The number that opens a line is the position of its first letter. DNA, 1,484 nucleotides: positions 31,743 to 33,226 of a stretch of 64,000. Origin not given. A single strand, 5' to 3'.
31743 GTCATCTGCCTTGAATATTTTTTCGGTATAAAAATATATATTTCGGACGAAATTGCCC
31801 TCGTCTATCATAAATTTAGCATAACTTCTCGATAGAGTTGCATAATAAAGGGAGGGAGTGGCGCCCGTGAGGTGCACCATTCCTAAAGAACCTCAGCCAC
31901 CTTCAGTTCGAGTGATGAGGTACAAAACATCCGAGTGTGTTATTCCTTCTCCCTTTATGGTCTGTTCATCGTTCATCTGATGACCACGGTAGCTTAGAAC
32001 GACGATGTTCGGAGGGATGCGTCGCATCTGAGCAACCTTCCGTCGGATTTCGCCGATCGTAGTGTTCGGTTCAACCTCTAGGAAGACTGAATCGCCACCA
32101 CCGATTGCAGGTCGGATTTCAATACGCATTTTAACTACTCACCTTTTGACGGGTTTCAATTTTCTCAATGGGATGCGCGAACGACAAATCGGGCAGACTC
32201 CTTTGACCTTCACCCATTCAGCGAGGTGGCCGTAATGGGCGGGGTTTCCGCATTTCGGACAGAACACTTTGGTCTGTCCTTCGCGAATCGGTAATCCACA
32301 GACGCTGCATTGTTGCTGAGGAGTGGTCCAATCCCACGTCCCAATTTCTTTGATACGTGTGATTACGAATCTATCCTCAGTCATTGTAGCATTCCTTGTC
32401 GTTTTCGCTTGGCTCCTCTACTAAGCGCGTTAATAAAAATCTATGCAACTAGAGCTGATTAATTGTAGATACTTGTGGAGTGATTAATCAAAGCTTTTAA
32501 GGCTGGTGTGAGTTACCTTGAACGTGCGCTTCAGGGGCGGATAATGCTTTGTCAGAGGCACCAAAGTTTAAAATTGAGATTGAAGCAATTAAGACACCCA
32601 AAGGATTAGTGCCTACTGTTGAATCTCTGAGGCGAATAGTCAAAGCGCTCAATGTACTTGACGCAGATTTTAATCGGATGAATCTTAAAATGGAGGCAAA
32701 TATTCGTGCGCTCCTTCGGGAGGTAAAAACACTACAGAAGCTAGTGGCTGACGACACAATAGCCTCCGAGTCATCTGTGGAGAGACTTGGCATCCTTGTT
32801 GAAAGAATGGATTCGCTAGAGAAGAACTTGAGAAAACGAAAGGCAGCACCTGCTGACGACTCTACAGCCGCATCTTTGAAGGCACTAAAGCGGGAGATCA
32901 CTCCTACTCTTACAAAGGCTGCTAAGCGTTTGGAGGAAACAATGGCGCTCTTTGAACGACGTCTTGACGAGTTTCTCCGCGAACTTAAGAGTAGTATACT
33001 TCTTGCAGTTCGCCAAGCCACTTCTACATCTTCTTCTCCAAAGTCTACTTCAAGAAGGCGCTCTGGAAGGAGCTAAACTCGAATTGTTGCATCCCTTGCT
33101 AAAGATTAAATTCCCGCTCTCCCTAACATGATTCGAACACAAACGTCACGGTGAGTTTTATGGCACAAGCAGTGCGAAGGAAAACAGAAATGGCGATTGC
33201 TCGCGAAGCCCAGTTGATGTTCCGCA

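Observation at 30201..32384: Complete eukaryote-like ubiquitylation cassette in two mini-operons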

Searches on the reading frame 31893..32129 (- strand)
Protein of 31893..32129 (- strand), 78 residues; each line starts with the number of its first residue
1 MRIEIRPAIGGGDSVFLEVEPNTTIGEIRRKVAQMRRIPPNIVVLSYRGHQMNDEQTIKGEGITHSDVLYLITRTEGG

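Call 3: search_protein_families(library=pfam, proteins=[window:31893-32129:-], max_evalue=0.1)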
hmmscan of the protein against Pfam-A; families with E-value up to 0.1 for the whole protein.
window:31893-32129:- (78 aa): 3 families
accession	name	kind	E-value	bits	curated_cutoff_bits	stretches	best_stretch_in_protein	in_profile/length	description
PF00240.29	ubiquitin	-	8.2e-12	45.2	25.4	1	12-75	8-71/72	Ubiquitin family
PF11976.14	Rad60-SLD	-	1e-08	35.3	23.8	1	12-69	10-68/72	Ubiquitin-2 like Rad60 SUMO-like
PF23326.1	UBL_UBAC1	-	0.053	13.9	27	0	44-74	69-99/109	UBAC1 UBL-like domain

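Call 8: find_encoding_contigs(protein=window:31893-32129:-, flank=10000, max_places=6)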
Protein window:31893-32129:- (78 aa): 2 contigs read that carry it; 2 places shown.
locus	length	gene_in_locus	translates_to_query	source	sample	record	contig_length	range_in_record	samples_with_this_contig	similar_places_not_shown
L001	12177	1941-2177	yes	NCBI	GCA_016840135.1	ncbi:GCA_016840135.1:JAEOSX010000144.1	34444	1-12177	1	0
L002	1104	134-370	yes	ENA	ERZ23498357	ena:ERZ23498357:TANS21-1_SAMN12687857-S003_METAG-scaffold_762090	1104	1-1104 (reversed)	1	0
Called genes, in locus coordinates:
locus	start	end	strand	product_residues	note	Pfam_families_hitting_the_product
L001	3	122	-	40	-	?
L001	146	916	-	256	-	PF00179:UQ_con, PF09454:Vps23_core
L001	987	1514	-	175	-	-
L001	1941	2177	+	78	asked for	PF11976:Rad60-SLD, PF00240:ubiquitin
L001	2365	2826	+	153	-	PF00179:UQ_con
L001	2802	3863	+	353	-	PF00899:ThiF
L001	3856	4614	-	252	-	PF04893:Yip1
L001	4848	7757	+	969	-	PF00133:tRNA-synt_1, PF01406:tRNA-synt_1e (faint), PF09334:tRNA-synt_1g, PF13603:tRNA-synt_1_2, PF09334:tRNA-synt_1g, PF08264:Anticodon_1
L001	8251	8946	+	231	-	-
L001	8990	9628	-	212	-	-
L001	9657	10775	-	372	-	-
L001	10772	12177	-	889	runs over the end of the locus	PF03104:DNA_pol_B_exo1, PF13482:RNase_H_2 (weak), PF00136:DNA_pol_B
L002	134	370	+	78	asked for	PF11976:Rad60-SLD, PF00240:ubiquitin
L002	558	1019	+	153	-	PF00179:UQ_con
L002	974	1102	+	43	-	?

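Call 43: search_protein_families(library=ncbifam, proteins=[window:31893-32129:-], max_evalue=0.01)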
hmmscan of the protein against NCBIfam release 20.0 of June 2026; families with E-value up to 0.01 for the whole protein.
window:31893-32129:- (78 aa): 1 family
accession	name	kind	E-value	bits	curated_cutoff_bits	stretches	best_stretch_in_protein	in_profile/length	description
TIGR00601.1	rad23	equivalog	0.0012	18.2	207.3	1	15-69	13-70/381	UV excision repair protein Rad23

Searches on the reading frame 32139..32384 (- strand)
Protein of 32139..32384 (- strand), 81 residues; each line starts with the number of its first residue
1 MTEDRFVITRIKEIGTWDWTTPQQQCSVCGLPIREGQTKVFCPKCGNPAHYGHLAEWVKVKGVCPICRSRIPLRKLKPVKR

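Call 3: search_protein_families(library=pfam, proteins=[window:32139-32384:-], max_evalue=0.1)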
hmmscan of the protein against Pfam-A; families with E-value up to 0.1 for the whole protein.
window:32139-32384:- (81 aa): 30 families (the best 25 are shown)
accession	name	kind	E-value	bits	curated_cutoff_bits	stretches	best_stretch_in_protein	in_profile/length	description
PF13639.12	zf-RING_2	-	2.9e-06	27.9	27.3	1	24-68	1-44/44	Ring finger domain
PF14446.12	Prok-RING_1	-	5.3e-06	26.7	29.1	1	23-50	4-31/54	Prokaryotic RING finger family 1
PF06677.18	Auto_anti-p27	-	0.00021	21.7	24.1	1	23-46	15-40/40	Sjogren's syndrome/scleroderma autoantigen 1 (Autoantigen p27)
PF21349.2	RUBY_RBDX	-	0.00026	20.8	26.5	1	25-50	2-27/30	Rubrerythrin, rubredoxin-like domain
PF12773.13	DZR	-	0.00038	21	27.3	1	26-73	1-36/45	Double zinc ribbon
PF07191.17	Zn_ribbon_6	-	0.00041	20.7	25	1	25-71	2-39/67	Double zinc ribbon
PF17120.11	zf-RING_16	-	0.00071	19.6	27.4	1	21-65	2-45/57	RING/Ubox like zinc-binding domain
PF23145.1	Zf_2nd_IFT121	-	0.0018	18.3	25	1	26-71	3-44/45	IFT121, second zinc finger domain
PF17034.11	zinc_ribbon_16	-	0.0025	18.5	27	1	40-68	89-117/125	Zinc-ribbon like family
PF18912.6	DZR_2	-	0.0039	17.4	27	0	25-52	23-49/56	Double zinc ribbon domain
PF08772.16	Zn_ribbon_NOB1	-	0.0049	17.4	24.9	1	24-48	9-32/72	Nin one binding (NOB1) Zn-ribbon like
PF25207.1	DUF7837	-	0.0055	17.1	27.8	0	61-75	5-19/47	Domain of unknown function (DUF7837)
PF02132.21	RecR_ZnF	-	0.0061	16.8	22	0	63-69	15-21/21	RecR, Cys4-zinc finger domain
PF09297.16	Zn_ribbon_NUD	-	0.0085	16.2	24.8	0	41-48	5-12/32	NADH pyrophosphatase zinc ribbon domain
PF07282.18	Cas12f1-like_TNB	-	0.011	16.3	26.3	1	24-50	29-51/60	Cas12f1-like, TNB domain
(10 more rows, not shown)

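Call 43: search_protein_families(library=ncbifam, proteins=[window:32139-32384:-], max_evalue=0.01)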
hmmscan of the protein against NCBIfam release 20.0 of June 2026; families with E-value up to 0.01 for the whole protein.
window:32139-32384:- (81 aa): 2 families
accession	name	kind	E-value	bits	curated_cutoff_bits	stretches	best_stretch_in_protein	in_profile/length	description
NF001646.0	PRK00420.1-3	equivalog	0.00053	20.3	117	1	24-48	21-45/117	hypothetical protein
NF001645.0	PRK00420.1-2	equivalog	0.0094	16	162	1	24-47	25-48/106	hypothetical protein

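Call 64: find_homologous_proteins(query=window:32139-32384:-, max_evalue=0.001)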
Query window:32139-32384:- (81 aa): 4 proteins with E <= 0.001 among 4 candidates.
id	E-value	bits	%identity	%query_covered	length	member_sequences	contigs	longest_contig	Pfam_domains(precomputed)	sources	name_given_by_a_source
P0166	4.8e-47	175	91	100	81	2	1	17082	PF14446.13,PF13639.13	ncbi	ncbi:MAG: RING finger protein [Promethearchaeota archaeon]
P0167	6.9e-35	137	73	96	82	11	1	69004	PF13639.13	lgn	-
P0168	8.5e-34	133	74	91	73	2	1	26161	PF23145.2,PF13639.13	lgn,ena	-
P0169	6.7e-32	127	67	96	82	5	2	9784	PF14446.13,PF13639.13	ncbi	ncbi:MAG: RING finger domain-containing protein [Promethearchaeota archaeon]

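Call 67: search_solved_structures(query=A4, max_evalue=1, show_alignments=2)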
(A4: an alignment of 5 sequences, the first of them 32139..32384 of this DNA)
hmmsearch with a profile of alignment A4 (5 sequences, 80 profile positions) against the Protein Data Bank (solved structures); distinct sequences matched with E-value up to 1: 73 (the best 60 are shown).
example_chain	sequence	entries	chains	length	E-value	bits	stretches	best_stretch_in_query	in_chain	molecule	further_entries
1iym_A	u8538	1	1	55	1.3e-06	31.7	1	24-70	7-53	EL5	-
7p2k_A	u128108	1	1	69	3.2e-05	27.2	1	20-71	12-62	E3 ubiquitin-protein ligase Arkadia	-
2ep4_A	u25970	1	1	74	0.00039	23.7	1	22-70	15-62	RING finger protein 24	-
2kiz_A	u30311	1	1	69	0.0012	22.1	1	20-71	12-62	E3 ubiquitin-protein ligase Arkadia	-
8fgw_C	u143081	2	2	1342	0.0013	22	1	25-77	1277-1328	WD repeat-containing protein 19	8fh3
8bbf_A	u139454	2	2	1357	0.0014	22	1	25-77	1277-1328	WD repeat-containing protein 19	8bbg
8aaf_e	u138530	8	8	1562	0.0014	21.9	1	20-74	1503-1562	E3 ubiquitin-protein ligase listerin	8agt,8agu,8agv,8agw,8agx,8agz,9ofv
9dx0_D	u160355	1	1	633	0.0018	21.6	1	24-65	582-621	Protein SEC13 homolog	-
9dx1_F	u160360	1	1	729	0.0021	21.4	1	24-65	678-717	GATOR2 complex protein WDR24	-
5d0m_C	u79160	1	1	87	0.003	20.9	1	20-71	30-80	RING finger protein 165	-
7uhy_D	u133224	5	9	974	0.0032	20.8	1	24-65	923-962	GATOR complex protein WDR59 | GATOR2 complex protein WDR59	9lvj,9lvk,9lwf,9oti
9qal_A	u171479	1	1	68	0.004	20.5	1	21-71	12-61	E3 ubiquitin-protein ligase ARK2C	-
5ulh_C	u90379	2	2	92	0.0041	20.5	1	20-71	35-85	E3 ubiquitin-protein ligase RNF165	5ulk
4ap4_A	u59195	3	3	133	0.0063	19.9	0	32-78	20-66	E3 UBIQUITIN LIGASE RNF4 | E3 UBIQUITIN-PROTEIN LIGASE RNF4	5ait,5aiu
9n1f_A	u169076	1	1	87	0.0065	19.8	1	20-71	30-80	E3 ubiquitin-protein ligase ARK2C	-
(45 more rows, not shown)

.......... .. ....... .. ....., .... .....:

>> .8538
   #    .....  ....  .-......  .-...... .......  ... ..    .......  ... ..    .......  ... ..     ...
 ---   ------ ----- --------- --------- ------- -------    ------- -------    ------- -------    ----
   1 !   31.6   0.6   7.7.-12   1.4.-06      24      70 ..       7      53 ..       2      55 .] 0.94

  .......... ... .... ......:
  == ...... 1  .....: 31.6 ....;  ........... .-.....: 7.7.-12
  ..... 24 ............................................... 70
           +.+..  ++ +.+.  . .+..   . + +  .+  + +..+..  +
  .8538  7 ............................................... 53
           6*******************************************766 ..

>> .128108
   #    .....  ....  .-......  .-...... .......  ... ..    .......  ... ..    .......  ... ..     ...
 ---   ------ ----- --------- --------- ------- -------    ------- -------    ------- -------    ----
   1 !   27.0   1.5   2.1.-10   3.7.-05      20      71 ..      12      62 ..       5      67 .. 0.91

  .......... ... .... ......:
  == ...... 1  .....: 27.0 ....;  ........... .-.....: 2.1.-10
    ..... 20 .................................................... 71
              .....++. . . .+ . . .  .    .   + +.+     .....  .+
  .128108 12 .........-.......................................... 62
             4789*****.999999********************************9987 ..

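Call 71: predict_structure(alignment_id=A4)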
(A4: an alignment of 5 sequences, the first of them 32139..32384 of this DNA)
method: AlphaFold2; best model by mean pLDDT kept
length: 81 residues; sequences in the alignment: 5
mean_pLDDT: 58.7   pTM: 0.46
mean pLDDT of the five models: 58.7, 48.1, 45.8, 44.4, 41.2
residues with pLDDT >= 90: 0; 70-90: 25; 50-70: 27; < 50: 29
segments of 3 or more residues with pLDDT < 50: 1-22, 75-81
pLDDT, mean of each block of 10 residues (from residue 1): 38 40 66 71 74 66 67 49 33
secondary structure, 60 per line:
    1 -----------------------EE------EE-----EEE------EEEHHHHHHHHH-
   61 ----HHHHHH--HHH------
elements in order: E39-41 E48-50 H51-59 H65-70

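Call 73: fold_search(model_id=the predicted structure, library=pdb)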
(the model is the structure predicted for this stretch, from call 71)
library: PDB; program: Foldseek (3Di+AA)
matches with E <= 10: 682; with E <= 0.001: 0
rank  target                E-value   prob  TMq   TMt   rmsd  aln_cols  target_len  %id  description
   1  1iym_MODEL_1_A        1.1e-02  1.00  0.45  0.61   2.1        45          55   31  RING-H2 finger domain of EL5 (released 2003-07-22)
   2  6w7z_B                1.9e-02  0.99  0.50  0.56   2.6        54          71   28  RNF12 RING domain in complex with Ube2d2 (released 2020-05-20)
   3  9q8y_C                2.2e-02  0.99  0.46  0.53   2.5        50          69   28  Structure of RNF38 RING with linchpin mutant R454Y in complex with Ubch5B-Ub (released 2025-07-30)
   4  5zbu_D                2.5e-02  0.99  0.51  0.56   2.9        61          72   21  Crystal Structure of PA-TM-RING E3 ligase RNF13 RING domain in complex with E2~Ub (released 2019-02-27)
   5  1x4j_MODEL_1_A        2.7e-02  0.99  0.49  0.52   2.4        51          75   29  Solution structure of RING finger in RING finger protein 38 (released 2005-11-14)
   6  9q88                  2.7e-02  0.97  0.48  0.49   5.3        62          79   24  High-resolution structure of RNF38 RING domain (released 2025-07-30)
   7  6w9d_B                3.8e-02  0.98  0.45  0.55   2.3        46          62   33  RNF12 RING domain in complex with a Ube2d2~Ub conjugate (released 2020-05-20)
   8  2vp7_A                5.0e-02  0.92  0.38  0.46   7.4        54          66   15  Decoding of methylated histone H3 tail by the Pygo-BCL9 Wnt signaling complex (released 2008-06-17)
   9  4v3l_C                5.4e-02  0.96  0.48  0.55   5.3        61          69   24  RNF38-UB-UbcH5B-Ub complex (released 2015-04-08)
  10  9q8y_D                5.4e-02  0.96  0.44  0.55   2.5        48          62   29  Structure of RNF38 RING with linchpin mutant R454Y in complex with Ubch5B-Ub (released 2025-07-30)
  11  9lvj_N                5.4e-02  0.95  0.39  0.13   2.4        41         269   36  Cryo-EM structure of Sestrin2 bound human GATOR2 complex (released 2025-08-13)
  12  5zbu_A                5.4e-02  0.94  0.51  0.54   3.9        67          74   21  Crystal Structure of PA-TM-RING E3 ligase RNF13 RING domain in complex with E2~Ub (released 2019-02-27)
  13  9lvj_D                5.8e-02  0.95  0.39  0.13   2.4        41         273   36  Cryo-EM structure of Sestrin2 bound human GATOR2 complex (released 2025-08-13)
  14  2ect_MODEL_1_A        5.8e-02  0.87  0.49  0.51   7.8        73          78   18  Solution structure of the Zinc finger, C3HC4 type (RING finger) domain of RING finger protein 126 (released 2008-02-19)
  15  6mlc_B                5.8e-02  0.85  0.35  0.34   4.2        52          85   19  PHD6 domain of MLL3 in complex with histone H4 (released 2018-10-24)
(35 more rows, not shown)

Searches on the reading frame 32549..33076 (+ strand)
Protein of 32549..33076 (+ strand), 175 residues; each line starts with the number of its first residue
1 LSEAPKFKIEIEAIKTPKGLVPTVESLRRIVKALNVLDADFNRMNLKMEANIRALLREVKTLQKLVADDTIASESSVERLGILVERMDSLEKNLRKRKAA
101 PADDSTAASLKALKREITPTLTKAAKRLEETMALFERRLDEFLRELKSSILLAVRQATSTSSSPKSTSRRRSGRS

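Call 3: search_protein_families(library=pfam, proteins=[window:32549-33076:+], max_evalue=0.1)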
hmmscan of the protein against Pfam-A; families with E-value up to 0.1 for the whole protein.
window:32549-33076:+ (175 aa): 7 families
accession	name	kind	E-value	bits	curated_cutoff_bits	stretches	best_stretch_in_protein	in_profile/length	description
PF04513.17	Baculo_PEP_C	-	0.01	16.3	38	0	106-150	32-76/140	Baculovirus polyhedron envelope protein, PEP, C terminus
PF14357.11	DUF4404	-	0.03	15.4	27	1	85-137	3-51/83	Domain of unknown function (DUF4404)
PF06292.23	MUN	-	0.053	13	24.2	1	29-161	208-338/473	MUN domain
PF22485.1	DUF6987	-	0.059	13.6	26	1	91-147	91-146/200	Domain of unknown function (DUF6987)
PF07464.16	ApoLp-III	-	0.065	13.8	36.3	0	105-161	33-89/146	Apolipophorin-III precursor (apoLp-III)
PF05597.16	Phasin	-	0.07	13.6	28.8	0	83-146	40-99/126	Poly(hydroxyalcanoate) granule associated protein (phasin)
PF10944.13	DUF2630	-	0.098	13.6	27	0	49-102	6-59/80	Protein of unknown function (DUF2630)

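Call 43: search_protein_families(library=ncbifam, proteins=[window:32549-33076:+], max_evalue=0.01)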
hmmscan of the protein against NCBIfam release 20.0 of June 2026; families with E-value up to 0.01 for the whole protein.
window:32549-33076:+ (175 aa): 2 families
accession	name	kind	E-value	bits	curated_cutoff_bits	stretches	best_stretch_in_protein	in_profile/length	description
NF043058.1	T4SS_LegC2C7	subfamily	0.0066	15.5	350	0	20-100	113-193/348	LegC2/C7 family Dot/Icm T4SS effector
NF041857.1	RIF_Ptrans_rph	equivalog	0.007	14.7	999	1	10-110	29-127/864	rifamycin-inactivating phosphotransferase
